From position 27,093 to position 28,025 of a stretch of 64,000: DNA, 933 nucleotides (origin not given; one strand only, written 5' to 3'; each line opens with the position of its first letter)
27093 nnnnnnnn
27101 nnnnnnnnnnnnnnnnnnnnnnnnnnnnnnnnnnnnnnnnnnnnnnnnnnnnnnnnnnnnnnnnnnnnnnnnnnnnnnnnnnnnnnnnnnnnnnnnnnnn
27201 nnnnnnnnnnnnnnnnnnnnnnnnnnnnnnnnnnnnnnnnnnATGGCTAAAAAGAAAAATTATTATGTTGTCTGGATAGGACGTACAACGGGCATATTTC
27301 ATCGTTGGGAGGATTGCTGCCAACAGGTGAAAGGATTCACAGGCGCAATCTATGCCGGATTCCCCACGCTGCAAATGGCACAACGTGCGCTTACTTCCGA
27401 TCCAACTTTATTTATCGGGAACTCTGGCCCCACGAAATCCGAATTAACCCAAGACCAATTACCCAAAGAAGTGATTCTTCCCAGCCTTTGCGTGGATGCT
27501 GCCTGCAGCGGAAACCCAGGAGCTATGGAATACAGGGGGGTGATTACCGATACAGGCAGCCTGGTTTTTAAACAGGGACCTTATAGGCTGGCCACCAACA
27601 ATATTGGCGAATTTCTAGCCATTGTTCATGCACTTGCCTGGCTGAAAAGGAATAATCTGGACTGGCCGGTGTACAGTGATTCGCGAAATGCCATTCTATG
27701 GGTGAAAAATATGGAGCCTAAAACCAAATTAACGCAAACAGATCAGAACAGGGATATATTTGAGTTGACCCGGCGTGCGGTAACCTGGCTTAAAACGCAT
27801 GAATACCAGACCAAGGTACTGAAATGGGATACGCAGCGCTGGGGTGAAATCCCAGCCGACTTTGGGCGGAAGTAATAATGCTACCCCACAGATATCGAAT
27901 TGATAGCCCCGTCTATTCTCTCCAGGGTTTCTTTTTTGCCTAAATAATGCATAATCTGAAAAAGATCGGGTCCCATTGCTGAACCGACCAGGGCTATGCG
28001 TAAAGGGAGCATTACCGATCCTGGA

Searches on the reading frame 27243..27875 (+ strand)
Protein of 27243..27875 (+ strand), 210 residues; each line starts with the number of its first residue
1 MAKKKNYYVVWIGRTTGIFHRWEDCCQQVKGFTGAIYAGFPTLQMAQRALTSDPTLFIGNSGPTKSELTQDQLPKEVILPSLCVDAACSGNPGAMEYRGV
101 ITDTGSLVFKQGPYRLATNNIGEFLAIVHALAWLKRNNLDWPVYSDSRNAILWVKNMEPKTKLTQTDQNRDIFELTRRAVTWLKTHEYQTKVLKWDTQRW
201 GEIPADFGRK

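Call 21: search_protein_families(library=pfam, proteins=[window:27243-27875:+])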
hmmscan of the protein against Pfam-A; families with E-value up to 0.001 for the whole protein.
window:27243-27875:+ (210 aa): 2 families
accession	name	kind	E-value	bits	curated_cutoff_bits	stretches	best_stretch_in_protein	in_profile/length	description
PF01693.22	Cauli_VI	-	1e-16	61.3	21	1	7-48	2-43/44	Ribonuclease H1 N-terminal domain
PF00075.30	RNase_H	-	7.5e-08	33.1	25.8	1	84-175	8-104/141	RNase H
